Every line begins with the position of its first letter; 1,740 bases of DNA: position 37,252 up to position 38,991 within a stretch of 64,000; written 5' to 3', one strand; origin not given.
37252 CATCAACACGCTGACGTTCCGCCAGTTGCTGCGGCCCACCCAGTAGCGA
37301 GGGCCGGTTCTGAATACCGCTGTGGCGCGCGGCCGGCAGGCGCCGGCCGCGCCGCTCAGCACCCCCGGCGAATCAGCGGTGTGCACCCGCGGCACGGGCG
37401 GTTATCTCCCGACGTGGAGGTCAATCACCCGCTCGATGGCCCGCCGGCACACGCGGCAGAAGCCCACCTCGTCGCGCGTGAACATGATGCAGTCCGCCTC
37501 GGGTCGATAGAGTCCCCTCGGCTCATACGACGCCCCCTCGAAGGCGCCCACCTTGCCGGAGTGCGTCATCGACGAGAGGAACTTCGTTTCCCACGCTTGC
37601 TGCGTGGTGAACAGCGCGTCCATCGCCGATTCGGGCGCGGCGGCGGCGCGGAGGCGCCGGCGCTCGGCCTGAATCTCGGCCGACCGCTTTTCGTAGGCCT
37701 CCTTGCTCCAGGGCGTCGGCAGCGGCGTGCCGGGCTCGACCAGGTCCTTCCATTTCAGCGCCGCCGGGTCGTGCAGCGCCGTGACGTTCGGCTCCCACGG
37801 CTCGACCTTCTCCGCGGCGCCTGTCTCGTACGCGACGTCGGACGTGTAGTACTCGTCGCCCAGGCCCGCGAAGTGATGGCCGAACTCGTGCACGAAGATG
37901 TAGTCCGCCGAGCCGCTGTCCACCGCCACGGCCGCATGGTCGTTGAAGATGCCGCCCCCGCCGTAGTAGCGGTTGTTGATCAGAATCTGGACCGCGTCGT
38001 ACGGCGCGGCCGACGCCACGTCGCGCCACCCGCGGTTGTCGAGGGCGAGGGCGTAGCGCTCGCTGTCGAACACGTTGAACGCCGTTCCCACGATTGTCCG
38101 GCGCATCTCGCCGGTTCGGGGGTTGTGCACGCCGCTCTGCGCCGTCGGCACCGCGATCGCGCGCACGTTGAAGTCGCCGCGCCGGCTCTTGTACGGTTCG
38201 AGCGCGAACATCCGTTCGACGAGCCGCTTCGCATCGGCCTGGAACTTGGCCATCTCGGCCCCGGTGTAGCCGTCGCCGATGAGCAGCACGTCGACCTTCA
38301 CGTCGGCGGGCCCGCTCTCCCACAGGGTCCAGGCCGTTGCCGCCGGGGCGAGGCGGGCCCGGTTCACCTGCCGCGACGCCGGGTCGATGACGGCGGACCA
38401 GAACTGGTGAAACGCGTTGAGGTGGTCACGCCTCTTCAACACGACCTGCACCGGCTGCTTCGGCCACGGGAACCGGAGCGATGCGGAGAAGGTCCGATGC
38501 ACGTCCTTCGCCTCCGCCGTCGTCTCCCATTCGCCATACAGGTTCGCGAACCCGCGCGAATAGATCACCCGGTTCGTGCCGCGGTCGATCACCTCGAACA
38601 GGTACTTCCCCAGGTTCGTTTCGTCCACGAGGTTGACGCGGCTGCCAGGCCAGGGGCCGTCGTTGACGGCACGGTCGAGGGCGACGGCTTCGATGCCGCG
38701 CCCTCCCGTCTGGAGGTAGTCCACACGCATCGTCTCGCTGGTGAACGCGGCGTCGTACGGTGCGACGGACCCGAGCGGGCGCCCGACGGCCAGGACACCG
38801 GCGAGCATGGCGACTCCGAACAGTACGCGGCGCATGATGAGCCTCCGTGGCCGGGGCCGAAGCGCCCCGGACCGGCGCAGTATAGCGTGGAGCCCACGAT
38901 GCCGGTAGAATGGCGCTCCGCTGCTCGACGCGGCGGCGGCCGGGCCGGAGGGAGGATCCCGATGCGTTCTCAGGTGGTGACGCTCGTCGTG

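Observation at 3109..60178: Family of intergenic elements built from tandem heptamers that share the phase A-G-N-N-G-C-N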

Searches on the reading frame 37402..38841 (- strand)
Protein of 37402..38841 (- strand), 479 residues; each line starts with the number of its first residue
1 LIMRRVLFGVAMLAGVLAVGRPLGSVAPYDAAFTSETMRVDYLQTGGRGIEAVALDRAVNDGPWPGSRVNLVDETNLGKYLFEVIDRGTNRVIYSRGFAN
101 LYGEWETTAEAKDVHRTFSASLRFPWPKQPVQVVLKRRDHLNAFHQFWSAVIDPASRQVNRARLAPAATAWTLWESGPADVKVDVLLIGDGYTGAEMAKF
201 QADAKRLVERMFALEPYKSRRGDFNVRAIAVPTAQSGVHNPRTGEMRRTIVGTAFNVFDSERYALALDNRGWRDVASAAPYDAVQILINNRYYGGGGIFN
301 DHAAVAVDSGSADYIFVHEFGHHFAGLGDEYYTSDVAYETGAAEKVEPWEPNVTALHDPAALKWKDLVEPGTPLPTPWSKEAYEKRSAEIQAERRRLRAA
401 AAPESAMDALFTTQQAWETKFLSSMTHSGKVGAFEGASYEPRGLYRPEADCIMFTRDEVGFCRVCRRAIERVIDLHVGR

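Call 59: search_protein_families(library=pfam, proteins=[window:37402-38841:-], max_evalue=0.00001)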
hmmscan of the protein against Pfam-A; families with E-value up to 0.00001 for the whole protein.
window:37402-38841:- (479 aa): 2 families
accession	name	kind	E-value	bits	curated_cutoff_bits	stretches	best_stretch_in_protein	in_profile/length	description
PF09471.16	Peptidase_M64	-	7.4e-120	400.1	26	1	173-473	3-302/302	IgA Peptidase M64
PF16217.10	M64_N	-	1.8e-34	118.3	27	1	29-146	2-119/122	Peptidase M64 N-terminus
